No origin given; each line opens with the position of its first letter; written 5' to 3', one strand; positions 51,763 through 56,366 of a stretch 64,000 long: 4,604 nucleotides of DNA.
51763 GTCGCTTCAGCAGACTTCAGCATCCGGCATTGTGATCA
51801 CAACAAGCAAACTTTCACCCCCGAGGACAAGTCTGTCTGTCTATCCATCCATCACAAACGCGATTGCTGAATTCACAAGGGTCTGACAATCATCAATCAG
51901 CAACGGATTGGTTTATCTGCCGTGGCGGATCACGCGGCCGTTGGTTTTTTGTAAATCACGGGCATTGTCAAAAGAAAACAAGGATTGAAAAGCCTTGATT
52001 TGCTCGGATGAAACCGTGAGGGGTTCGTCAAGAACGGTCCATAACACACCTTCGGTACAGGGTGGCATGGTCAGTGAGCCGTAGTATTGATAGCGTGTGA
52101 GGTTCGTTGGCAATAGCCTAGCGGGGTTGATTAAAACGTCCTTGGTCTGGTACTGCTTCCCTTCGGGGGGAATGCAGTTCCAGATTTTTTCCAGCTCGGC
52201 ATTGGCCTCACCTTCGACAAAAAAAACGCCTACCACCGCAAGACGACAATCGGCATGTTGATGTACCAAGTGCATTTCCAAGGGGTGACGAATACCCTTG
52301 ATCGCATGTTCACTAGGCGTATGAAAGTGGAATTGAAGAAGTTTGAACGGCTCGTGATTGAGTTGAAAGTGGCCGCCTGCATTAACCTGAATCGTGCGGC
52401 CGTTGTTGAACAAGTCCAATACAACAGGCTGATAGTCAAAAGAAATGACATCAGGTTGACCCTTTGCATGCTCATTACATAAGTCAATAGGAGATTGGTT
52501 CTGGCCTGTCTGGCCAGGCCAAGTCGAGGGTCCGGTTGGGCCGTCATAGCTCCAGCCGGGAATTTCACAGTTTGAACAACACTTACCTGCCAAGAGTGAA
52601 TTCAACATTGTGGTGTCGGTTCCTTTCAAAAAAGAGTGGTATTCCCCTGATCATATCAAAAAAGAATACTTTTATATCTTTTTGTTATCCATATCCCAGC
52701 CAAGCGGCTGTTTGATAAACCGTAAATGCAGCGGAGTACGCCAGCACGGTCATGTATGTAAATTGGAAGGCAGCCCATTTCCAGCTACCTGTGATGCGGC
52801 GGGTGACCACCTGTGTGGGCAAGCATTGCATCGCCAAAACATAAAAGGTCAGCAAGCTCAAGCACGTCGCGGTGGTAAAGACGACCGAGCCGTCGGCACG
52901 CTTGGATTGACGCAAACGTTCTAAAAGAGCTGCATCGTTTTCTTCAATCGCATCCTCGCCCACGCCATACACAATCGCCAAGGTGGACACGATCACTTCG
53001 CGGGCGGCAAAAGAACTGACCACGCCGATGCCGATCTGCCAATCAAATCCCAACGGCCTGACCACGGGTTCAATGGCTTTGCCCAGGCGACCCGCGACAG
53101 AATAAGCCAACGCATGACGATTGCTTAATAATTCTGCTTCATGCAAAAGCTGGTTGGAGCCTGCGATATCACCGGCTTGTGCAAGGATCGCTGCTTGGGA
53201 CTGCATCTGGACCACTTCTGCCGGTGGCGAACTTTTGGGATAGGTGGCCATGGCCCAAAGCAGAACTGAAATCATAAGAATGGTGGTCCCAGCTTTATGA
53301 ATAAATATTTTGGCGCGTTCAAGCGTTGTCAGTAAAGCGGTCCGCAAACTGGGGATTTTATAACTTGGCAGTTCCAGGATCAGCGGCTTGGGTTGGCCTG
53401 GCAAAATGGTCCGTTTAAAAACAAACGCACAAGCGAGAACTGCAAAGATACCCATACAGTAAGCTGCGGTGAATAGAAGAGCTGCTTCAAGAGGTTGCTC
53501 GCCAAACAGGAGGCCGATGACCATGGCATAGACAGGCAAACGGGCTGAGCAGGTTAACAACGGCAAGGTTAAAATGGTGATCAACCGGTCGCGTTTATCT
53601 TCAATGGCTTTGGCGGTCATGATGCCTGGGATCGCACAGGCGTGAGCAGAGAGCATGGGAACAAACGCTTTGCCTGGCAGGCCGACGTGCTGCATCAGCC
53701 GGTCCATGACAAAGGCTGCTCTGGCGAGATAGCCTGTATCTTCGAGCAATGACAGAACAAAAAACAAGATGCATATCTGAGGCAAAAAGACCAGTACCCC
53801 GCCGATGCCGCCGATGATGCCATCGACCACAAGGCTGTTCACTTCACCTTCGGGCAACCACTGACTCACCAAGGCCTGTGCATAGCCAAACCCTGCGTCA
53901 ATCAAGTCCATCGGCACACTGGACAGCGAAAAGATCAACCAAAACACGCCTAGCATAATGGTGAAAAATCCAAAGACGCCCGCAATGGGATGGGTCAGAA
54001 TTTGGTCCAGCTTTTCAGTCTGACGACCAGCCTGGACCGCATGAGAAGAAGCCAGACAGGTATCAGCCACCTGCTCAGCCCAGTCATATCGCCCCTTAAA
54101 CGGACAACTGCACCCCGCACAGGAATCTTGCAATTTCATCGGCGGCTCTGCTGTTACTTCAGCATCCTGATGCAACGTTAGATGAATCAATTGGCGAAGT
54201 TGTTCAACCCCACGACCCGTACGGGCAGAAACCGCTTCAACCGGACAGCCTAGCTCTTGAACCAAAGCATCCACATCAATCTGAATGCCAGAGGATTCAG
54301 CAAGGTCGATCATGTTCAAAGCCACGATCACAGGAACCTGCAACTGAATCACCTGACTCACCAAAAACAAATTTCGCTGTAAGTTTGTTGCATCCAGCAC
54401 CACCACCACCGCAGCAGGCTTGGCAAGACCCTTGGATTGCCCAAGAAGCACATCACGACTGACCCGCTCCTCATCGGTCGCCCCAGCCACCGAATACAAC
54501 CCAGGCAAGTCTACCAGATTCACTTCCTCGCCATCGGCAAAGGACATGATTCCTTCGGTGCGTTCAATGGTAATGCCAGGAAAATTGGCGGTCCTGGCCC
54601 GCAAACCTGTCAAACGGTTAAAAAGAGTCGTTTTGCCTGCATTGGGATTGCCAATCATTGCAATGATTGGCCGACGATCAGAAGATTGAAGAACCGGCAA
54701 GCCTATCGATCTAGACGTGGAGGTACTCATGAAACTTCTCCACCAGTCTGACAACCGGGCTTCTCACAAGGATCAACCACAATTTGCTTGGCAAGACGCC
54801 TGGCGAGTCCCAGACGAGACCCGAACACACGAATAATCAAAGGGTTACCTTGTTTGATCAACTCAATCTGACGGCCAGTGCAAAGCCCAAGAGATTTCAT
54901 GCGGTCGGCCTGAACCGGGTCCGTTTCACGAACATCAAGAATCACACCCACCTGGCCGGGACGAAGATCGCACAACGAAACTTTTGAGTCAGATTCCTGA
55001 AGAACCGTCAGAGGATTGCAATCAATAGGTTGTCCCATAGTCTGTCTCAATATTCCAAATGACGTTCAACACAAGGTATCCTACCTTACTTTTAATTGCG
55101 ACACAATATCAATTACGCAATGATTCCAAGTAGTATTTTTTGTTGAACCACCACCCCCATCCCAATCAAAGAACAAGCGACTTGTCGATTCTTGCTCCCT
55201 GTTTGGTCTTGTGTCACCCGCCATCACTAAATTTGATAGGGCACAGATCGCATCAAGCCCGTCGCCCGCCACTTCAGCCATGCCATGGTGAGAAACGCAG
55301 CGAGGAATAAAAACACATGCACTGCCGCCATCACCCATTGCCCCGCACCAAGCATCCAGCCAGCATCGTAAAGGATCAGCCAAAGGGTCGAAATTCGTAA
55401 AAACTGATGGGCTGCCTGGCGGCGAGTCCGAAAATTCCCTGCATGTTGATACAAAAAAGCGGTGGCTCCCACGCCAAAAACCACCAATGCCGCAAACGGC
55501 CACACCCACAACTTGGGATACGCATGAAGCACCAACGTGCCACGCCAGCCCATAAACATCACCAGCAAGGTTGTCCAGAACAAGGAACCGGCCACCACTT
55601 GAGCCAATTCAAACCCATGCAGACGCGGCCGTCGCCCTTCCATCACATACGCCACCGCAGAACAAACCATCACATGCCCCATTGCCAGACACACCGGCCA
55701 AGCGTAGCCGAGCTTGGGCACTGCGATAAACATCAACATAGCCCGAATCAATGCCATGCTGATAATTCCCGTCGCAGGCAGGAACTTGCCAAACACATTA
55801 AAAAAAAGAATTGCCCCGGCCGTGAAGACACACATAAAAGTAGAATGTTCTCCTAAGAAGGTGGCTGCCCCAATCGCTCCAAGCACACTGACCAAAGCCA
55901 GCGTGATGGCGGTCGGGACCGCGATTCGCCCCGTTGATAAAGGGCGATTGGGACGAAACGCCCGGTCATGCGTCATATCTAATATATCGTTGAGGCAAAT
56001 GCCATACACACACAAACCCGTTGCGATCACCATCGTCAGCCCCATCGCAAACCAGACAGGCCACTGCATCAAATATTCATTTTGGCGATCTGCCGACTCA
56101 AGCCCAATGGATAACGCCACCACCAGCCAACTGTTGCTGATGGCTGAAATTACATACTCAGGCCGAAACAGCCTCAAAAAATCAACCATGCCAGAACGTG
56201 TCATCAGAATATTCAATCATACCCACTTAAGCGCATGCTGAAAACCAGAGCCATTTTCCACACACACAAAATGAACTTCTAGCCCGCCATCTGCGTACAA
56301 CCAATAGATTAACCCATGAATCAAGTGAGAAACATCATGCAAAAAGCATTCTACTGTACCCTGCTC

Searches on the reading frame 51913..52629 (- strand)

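Call 4: search_protein_families(library=pfam, proteins=[window:51913-52629:-], max_evalue=0.01)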
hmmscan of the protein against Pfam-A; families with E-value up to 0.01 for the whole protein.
window:51913-52629:- (238 aa): 1 family
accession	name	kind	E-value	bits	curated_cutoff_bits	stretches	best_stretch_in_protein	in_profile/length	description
PF00194.26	Carb_anhydrase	-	4.4e-39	135.1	27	1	33-236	2-252/254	Eukaryotic-type carbonic anhydrase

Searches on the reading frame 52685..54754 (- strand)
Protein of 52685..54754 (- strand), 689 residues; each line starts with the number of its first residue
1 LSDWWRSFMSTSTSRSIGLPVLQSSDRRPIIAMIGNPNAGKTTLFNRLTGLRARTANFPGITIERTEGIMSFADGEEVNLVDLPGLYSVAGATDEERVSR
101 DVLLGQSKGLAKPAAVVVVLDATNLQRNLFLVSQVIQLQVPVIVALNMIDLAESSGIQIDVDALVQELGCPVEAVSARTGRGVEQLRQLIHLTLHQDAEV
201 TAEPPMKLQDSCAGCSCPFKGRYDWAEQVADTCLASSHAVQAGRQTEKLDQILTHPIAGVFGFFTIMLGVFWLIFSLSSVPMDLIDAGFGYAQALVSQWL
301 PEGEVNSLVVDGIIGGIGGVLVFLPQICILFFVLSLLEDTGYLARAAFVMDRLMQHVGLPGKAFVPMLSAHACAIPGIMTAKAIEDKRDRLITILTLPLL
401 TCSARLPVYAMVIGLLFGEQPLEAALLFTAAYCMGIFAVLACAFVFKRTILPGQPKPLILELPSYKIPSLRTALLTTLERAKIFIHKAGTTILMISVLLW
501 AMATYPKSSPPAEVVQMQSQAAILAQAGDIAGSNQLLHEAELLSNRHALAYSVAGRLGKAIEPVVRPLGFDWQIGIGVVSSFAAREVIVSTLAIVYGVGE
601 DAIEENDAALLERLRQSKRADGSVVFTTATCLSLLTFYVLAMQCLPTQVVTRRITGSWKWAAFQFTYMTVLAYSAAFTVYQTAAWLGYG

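Call 66: search_protein_families(library=pfam, proteins=[window:52685-54754:-], max_evalue=0.0001)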
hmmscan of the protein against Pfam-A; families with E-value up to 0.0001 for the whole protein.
window:52685-54754:- (689 aa): 6 families
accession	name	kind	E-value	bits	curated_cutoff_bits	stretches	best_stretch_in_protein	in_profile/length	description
PF02421.24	FeoB_N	-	2.4e-53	180.3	27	1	31-189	3-155/156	Ferrous iron transport protein B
PF07670.19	Gate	-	3.5e-35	121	29.6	2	320-414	1-102/104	Nucleoside recognition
PF01926.29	MMR_HSR1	-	2e-19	70.2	21.9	1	31-147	2-112/113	50S ribosome-binding GTPase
PF07664.17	FeoB_C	-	1.9e-15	56.8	26.6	1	430-480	3-54/54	Ferrous iron transport protein B C terminus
PF03193.22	RsgA_GTPase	-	2.9e-06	27.7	30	0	123-191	40-105/174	RsgA GTPase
PF00009.33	GTP_EFTU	-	3.9e-06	27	26.5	0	30-192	5-184/188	Elongation factor Tu GTP binding domain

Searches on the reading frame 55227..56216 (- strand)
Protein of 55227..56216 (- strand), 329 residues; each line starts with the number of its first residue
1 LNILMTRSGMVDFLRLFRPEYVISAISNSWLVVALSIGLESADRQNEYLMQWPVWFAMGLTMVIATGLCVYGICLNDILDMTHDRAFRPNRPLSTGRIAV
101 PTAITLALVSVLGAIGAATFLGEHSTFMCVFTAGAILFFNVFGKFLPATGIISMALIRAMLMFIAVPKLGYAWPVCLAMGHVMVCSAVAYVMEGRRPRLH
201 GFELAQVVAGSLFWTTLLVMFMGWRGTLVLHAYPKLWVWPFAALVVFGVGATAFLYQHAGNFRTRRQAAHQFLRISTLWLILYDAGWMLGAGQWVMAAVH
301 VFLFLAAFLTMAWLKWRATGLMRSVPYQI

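Call 66: search_protein_families(library=pfam, proteins=[window:55227-56216:-], max_evalue=0.0001)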
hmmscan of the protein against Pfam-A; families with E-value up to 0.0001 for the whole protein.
window:55227-56216:- (329 aa): 1 family
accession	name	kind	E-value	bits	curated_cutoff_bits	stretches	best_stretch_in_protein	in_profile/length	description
PF01040.23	UbiA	-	4.3e-09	36.5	34.2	1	52-276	16-248/250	UbiA prenyltransferase family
